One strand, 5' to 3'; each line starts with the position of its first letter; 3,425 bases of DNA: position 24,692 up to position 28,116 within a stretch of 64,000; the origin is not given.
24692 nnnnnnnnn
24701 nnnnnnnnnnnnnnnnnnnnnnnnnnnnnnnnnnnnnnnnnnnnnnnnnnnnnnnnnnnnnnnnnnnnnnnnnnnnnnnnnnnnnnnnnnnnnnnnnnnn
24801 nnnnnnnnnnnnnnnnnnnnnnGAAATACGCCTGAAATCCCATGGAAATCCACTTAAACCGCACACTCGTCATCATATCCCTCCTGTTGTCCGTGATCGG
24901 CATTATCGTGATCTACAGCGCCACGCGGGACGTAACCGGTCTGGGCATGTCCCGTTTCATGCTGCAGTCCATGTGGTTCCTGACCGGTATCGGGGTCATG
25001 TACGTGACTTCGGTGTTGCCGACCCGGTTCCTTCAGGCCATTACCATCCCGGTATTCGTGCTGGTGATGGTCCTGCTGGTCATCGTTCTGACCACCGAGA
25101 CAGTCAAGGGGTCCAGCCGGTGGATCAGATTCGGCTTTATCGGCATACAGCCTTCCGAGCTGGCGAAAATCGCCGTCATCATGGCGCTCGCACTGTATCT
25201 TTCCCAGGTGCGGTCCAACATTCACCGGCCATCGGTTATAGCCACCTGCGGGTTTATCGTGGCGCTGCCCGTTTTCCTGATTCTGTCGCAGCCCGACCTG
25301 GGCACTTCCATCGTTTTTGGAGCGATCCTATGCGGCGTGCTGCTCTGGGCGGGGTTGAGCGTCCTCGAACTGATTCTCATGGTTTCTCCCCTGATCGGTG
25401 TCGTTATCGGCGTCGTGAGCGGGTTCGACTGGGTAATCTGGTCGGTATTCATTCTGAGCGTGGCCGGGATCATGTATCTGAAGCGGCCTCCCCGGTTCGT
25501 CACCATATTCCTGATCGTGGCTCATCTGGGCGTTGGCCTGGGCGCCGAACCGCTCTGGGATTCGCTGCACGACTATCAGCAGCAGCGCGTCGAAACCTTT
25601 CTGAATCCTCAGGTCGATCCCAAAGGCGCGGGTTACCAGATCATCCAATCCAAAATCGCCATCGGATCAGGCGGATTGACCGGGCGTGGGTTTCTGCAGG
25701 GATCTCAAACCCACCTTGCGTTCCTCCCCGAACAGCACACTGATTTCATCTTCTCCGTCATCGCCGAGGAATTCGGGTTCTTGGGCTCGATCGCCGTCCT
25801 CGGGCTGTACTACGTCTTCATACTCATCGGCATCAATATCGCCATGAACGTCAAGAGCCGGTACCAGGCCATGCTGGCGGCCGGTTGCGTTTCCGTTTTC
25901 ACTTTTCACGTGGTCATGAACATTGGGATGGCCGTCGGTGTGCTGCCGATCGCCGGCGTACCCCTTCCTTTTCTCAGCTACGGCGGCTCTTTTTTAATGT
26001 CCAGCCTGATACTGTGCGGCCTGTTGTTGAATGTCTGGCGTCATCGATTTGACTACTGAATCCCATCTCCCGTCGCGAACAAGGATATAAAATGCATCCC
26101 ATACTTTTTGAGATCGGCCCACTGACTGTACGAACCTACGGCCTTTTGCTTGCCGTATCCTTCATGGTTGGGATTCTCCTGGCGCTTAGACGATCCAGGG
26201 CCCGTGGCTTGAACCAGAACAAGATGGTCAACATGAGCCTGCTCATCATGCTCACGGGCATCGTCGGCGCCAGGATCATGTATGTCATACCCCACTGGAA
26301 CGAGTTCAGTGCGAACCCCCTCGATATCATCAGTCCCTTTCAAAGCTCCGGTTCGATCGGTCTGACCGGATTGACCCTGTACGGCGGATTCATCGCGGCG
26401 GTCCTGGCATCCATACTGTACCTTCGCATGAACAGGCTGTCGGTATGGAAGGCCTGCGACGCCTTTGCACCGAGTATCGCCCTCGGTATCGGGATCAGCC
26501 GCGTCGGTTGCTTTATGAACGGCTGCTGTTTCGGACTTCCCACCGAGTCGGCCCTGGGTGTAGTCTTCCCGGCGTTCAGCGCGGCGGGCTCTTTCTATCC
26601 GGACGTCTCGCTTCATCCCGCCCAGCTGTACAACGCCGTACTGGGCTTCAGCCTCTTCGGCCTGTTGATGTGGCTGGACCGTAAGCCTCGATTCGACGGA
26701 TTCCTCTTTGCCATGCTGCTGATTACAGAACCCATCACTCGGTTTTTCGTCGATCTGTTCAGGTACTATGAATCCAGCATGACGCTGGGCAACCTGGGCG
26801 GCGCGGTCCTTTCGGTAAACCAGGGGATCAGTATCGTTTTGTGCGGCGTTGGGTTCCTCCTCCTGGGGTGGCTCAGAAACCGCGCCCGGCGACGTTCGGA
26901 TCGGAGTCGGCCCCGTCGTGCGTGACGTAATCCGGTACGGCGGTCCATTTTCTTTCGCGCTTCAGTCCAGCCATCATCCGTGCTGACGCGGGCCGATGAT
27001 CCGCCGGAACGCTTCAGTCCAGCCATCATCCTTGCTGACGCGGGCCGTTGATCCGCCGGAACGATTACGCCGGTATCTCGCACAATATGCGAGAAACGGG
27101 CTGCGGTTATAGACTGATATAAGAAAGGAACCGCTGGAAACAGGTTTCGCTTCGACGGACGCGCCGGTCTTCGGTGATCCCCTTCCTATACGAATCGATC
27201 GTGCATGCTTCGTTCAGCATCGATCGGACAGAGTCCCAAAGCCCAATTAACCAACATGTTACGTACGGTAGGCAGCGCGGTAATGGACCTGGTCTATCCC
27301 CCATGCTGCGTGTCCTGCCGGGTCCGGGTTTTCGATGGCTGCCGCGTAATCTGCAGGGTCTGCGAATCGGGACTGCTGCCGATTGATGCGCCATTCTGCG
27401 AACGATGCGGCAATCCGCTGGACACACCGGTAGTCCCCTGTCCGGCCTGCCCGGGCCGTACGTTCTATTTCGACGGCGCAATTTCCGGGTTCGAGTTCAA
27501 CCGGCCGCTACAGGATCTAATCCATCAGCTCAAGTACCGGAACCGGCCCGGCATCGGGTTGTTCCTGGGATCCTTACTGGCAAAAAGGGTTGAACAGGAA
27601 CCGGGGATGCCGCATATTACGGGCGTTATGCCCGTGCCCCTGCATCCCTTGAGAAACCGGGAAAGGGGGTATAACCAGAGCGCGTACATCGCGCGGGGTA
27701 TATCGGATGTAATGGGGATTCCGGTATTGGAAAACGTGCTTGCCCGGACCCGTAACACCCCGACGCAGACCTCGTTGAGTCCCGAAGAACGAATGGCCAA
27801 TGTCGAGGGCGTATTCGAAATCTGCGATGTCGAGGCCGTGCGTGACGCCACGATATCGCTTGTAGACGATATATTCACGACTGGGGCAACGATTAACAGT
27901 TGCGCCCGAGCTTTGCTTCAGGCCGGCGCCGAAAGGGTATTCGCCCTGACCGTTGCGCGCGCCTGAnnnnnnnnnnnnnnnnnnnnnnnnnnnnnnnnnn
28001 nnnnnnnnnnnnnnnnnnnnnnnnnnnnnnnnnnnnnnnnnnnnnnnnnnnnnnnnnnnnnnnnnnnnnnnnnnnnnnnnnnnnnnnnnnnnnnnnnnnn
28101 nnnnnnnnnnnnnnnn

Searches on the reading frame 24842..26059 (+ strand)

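Call 6: search_protein_families(library=pfam, proteins=[window:24842-26059:+], max_evalue=0.00001)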
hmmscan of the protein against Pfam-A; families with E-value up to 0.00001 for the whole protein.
window:24842-26059:+ (405 aa): 1 family
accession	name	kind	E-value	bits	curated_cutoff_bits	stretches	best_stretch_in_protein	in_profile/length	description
PF01098.24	FTSW_RODA_SPOVE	-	4.5e-91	305.9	26.4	1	8-401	3-353/356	Cell cycle protein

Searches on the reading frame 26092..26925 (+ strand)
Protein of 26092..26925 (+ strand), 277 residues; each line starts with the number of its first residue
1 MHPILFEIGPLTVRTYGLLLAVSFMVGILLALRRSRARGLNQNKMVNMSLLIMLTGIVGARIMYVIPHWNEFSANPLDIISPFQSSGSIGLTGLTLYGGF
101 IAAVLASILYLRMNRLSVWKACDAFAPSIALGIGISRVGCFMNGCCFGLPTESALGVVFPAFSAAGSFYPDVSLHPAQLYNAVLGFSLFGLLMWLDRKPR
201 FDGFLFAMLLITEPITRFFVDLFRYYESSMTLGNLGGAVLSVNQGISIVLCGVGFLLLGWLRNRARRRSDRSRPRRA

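Call 6: search_protein_families(library=pfam, proteins=[window:26092-26925:+], max_evalue=0.00001)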
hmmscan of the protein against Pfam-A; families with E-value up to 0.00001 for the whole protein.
window:26092-26925:+ (277 aa): 1 family
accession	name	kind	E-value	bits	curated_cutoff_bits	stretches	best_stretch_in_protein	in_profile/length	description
PF01790.23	LGT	-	7.3e-56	189.6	24.9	1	3-259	1-239/240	Prolipoprotein diacylglyceryl transferase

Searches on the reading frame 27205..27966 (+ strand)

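Call 6: search_protein_families(library=pfam, proteins=[window:27205-27966:+], max_evalue=0.00001)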
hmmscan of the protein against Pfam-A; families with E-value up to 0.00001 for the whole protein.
window:27205-27966:+ (253 aa): 2 families
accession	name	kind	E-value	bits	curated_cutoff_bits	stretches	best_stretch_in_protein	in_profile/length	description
PF18912.6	DZR_2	-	4.3e-08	33.3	27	1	26-82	1-55/56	Double zinc ribbon domain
PF00156.33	Pribosyltran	-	7.8e-06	25.7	26.3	0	160-250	41-123/158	Phosphoribosyl transferase domain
